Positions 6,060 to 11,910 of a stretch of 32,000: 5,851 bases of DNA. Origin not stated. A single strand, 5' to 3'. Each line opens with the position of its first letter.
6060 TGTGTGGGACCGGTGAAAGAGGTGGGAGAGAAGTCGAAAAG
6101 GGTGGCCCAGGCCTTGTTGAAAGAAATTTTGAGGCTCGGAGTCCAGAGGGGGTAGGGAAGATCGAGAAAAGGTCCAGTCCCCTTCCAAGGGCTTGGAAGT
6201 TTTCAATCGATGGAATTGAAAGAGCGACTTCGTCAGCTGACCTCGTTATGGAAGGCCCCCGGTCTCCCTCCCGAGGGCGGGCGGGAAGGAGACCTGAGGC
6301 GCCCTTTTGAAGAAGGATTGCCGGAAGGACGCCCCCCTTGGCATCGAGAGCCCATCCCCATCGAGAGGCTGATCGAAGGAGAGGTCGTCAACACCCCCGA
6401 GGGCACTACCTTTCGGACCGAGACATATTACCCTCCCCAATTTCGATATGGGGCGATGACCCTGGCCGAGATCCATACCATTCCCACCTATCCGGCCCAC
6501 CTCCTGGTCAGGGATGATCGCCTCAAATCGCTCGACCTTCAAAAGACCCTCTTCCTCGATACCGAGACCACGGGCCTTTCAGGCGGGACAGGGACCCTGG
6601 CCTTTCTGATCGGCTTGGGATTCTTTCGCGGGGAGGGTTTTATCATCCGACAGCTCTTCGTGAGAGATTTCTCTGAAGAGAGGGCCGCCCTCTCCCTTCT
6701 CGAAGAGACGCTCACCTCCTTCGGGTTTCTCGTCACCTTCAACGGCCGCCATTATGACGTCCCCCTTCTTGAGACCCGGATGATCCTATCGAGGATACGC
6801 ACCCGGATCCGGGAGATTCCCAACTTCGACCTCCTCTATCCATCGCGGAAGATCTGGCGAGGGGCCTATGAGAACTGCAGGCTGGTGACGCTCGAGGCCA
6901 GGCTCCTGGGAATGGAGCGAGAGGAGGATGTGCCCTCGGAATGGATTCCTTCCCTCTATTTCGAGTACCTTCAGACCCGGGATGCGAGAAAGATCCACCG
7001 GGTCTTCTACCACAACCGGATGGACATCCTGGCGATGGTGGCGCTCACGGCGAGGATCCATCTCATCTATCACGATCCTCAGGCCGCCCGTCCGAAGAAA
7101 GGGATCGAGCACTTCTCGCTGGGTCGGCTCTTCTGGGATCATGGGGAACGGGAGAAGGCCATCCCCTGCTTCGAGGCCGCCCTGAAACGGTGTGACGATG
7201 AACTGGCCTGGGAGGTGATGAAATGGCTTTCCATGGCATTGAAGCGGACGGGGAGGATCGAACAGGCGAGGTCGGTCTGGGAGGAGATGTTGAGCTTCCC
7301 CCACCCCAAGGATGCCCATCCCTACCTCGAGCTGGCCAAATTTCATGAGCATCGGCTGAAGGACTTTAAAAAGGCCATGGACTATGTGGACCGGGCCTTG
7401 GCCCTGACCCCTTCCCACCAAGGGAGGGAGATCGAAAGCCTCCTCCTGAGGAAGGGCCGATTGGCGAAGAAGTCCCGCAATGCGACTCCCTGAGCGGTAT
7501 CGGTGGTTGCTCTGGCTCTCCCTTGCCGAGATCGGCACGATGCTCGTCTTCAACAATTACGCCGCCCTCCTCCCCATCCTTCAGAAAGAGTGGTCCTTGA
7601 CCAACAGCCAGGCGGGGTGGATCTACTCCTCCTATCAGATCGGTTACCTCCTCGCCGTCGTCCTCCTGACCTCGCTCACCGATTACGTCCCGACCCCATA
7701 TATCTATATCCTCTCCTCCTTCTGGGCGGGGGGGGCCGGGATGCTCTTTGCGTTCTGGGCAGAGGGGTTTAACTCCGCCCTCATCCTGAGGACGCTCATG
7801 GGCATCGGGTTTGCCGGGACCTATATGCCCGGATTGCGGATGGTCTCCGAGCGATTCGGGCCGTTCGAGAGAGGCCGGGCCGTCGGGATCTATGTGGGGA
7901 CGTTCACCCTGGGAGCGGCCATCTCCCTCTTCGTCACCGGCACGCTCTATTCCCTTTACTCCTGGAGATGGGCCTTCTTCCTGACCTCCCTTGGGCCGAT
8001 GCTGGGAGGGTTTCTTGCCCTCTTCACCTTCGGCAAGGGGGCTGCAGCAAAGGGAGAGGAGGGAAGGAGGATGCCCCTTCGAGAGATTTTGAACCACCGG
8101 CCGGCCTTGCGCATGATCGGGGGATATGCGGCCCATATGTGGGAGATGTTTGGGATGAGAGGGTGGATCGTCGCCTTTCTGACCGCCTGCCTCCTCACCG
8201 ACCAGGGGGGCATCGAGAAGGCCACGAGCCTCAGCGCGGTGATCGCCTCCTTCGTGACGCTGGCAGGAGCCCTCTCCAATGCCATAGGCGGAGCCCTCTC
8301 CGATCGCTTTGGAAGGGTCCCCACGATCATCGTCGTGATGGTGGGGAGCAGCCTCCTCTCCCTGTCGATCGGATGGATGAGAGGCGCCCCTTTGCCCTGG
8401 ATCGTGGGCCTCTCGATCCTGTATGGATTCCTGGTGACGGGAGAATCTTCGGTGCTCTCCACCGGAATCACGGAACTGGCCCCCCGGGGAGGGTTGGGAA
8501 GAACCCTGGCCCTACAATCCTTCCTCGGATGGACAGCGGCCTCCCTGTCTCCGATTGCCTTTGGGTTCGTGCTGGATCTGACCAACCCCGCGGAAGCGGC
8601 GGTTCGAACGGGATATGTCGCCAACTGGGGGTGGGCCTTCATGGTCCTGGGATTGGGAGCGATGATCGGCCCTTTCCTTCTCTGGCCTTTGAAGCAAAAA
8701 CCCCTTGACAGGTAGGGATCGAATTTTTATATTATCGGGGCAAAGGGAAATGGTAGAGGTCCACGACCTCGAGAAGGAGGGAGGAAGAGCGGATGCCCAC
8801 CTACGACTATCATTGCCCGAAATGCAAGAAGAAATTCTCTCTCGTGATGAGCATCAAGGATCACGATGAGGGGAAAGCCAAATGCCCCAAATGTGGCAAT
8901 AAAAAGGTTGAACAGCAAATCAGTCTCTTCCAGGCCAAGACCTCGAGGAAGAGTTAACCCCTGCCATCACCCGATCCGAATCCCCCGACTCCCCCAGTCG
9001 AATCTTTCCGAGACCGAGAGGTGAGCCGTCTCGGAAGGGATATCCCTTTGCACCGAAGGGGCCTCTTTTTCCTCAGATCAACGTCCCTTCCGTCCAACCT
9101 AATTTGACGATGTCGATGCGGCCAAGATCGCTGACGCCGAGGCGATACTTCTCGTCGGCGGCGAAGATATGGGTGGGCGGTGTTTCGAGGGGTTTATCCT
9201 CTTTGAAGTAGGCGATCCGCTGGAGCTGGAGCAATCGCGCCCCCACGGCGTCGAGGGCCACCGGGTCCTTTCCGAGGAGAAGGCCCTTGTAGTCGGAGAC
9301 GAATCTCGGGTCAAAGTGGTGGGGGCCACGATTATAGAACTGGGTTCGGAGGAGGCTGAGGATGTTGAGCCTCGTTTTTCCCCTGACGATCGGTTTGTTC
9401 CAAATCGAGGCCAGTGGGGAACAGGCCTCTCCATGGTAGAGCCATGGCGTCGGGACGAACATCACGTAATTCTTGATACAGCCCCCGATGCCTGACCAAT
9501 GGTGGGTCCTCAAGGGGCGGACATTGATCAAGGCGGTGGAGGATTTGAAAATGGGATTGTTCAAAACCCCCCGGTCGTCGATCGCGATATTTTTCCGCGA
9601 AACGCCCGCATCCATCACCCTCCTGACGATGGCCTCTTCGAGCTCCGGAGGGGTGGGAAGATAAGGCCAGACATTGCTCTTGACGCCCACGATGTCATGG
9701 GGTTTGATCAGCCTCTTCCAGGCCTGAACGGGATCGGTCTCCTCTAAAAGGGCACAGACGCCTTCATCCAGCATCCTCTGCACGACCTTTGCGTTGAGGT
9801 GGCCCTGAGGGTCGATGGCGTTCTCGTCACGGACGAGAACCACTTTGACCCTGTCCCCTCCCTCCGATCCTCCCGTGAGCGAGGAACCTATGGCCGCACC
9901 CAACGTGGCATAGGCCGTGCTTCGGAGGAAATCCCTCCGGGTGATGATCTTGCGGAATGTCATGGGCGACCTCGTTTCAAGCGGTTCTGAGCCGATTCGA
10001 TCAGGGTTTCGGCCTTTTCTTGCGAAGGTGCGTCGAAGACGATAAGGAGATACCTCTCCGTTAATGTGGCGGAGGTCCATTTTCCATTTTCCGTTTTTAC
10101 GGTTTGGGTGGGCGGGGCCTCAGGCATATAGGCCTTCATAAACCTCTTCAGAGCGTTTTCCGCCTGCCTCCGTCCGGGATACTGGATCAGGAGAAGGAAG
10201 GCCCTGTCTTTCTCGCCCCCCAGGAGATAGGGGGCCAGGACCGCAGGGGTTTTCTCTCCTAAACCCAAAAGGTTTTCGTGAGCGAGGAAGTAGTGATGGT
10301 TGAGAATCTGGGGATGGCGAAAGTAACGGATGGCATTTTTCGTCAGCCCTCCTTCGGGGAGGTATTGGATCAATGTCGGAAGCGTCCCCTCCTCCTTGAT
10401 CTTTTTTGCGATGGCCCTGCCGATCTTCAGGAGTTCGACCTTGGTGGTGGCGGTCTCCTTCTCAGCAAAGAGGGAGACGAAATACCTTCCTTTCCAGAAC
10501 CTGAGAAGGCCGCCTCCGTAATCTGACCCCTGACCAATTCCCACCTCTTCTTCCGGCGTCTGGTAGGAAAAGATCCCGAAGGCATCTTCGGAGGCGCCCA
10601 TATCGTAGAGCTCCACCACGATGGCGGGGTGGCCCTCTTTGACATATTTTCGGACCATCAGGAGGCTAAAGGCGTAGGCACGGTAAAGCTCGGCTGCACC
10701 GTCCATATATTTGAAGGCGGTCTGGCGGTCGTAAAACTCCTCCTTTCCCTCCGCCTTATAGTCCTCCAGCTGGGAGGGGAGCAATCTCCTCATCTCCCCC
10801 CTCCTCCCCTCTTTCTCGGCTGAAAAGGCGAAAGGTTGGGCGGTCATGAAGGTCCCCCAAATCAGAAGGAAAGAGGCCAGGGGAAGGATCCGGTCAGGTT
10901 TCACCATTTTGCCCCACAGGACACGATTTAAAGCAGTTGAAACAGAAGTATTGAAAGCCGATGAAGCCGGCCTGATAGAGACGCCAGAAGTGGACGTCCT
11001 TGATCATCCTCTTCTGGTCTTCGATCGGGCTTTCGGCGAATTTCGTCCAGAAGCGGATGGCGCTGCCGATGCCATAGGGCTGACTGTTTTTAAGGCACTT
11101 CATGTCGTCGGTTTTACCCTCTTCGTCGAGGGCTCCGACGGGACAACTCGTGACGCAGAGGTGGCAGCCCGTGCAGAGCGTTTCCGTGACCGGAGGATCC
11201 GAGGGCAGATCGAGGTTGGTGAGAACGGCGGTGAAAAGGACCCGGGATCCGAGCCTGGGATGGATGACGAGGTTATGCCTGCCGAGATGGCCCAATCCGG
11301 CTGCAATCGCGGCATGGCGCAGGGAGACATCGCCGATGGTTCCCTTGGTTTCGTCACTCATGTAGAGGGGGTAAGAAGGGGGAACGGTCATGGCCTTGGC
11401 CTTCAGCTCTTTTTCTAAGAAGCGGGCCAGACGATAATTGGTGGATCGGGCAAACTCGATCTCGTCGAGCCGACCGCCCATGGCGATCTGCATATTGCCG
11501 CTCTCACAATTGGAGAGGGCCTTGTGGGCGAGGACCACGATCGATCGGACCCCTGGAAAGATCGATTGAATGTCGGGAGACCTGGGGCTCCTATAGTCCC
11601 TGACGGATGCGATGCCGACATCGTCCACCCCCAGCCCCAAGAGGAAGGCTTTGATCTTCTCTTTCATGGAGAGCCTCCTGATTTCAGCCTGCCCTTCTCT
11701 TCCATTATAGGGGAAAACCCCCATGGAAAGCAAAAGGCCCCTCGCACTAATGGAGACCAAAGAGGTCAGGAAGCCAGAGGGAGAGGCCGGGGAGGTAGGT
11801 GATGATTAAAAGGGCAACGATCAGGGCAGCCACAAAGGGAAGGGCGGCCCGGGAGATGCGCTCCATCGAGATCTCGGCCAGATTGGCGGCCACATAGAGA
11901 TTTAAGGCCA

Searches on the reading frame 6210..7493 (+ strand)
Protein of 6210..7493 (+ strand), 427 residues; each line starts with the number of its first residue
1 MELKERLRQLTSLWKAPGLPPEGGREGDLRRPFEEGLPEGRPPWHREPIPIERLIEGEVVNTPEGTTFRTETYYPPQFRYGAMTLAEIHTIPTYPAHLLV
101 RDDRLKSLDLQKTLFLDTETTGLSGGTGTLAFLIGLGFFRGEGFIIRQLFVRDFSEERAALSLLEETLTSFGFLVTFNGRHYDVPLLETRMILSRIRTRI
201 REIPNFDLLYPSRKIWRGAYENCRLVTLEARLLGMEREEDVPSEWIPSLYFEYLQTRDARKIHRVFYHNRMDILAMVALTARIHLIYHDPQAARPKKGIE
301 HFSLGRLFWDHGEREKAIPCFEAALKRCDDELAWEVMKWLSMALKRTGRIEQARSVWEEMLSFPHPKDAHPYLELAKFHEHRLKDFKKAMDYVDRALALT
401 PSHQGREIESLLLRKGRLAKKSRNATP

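Call 8: search_protein_families(library=pfam, proteins=[window:6210-7493:+])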
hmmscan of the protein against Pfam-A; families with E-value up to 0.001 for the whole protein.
window:6210-7493:+ (427 aa): 7 families
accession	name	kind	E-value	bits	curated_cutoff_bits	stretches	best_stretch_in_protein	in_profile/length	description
PF13482.12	RNase_H_2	-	4.5e-35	121.5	22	1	114-281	1-162/165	RNase_H superfamily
PF13428.12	TPR_14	-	1.1e-11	44.6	23.5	0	336-377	3-43/44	Tetratricopeptide repeat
PF07719.23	TPR_2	-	3.2e-11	42.9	27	0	301-328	4-31/34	Tetratricopeptide repeat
PF13432.12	TPR_16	-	8.1e-08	33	32.7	1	304-356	3-53/65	Tetratricopeptide repeat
PF13181.12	TPR_8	-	3.7e-07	30.2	25.7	0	302-327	5-30/34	Tetratricopeptide repeat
PF00515.34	TPR_1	-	1.3e-05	25.3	27.8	0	301-327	4-30/34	Tetratricopeptide repeat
PF13424.12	TPR_12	-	0.00023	21.7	30.1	0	351-399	27-74/77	Tetratricopeptide repeat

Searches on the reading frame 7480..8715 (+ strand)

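Call 8: search_protein_families(library=pfam, proteins=[window:7480-8715:+])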
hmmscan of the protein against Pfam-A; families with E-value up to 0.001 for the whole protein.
window:7480-8715:+ (411 aa): 2 families
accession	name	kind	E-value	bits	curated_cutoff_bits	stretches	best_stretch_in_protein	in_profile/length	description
PF07690.21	MFS_1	-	5.6e-40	137.7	33.4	2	14-358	2-347/347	Major Facilitator Superfamily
PF00083.30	Sugar_tr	-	3.2e-08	33.4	22.3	1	237-389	33-174/452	Sugar (and other) transporter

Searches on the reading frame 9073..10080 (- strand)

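Call 8: search_protein_families(library=pfam, proteins=[window:9073-10080:-])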
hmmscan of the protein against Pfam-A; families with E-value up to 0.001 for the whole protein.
window:9073-10080:- (335 aa): 1 family
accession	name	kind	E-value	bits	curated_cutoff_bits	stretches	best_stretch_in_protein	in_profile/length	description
PF04015.17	DUF362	-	3.4e-09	37.5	24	1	179-282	97-200/200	Domain of unknown function (DUF362)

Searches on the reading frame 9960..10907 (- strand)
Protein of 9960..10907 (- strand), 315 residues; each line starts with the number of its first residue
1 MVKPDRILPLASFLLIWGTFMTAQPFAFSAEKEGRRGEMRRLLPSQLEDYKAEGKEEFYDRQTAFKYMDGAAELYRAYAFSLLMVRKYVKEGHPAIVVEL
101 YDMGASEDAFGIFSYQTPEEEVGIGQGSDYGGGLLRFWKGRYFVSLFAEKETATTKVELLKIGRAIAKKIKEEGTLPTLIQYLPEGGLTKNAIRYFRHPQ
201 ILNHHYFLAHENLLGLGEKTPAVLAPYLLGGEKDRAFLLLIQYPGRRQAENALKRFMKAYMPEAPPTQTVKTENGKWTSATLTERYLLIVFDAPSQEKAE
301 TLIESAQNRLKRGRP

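Call 8: search_protein_families(library=pfam, proteins=[window:9960-10907:-])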
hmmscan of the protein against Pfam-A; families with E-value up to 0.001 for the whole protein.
window:9960-10907:- (315 aa): 1 family
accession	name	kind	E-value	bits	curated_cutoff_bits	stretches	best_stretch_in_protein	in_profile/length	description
PF20244.3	DUF6599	-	1.3e-31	110.1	27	1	49-238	3-182/186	Family of unknown function (DUF6599)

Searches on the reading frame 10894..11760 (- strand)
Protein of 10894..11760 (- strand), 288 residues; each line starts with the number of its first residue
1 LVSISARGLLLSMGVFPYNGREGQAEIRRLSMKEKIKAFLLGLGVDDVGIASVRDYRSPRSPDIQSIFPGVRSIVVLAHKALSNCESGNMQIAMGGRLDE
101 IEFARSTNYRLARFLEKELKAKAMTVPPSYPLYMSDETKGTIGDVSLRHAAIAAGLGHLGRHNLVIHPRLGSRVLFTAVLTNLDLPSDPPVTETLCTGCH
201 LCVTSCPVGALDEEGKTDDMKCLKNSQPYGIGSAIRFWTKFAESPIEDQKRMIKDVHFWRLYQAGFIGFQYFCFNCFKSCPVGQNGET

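Call 8: search_protein_families(library=pfam, proteins=[window:10894-11760:-])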
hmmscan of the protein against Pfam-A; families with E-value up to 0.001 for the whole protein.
window:10894-11760:- (288 aa): 8 families
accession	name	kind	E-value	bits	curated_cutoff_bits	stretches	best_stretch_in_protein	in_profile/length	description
PF00037.32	Fer4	-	2.3e-06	27.6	21.1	1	190-211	2-23/24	4Fe-4S binding domain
PF12837.12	Fer4_6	-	2.1e-05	24.7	25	1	193-211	6-24/24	4Fe-4S binding domain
PF13187.11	Fer4_9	-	4.6e-05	23.8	27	0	196-221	2-27/52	4Fe-4S dicluster domain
PF13484.11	Fer4_16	-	5.4e-05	24.3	30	0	196-282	2-65/66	4Fe-4S double cluster binding domain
PF12798.12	Fer4_3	-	0.00011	23.1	27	0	196-210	1-15/15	4Fe-4S binding domain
PF13237.11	Fer4_10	-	0.00026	21.3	25.5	0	193-212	6-27/53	4Fe-4S dicluster domain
PF14697.11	Fer4_21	-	0.00078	20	35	1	190-209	35-55/59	4Fe-4S dicluster domain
PF12838.12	Fer4_7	-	0.00088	20.1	27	0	192-210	34-52/52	4Fe-4S dicluster domain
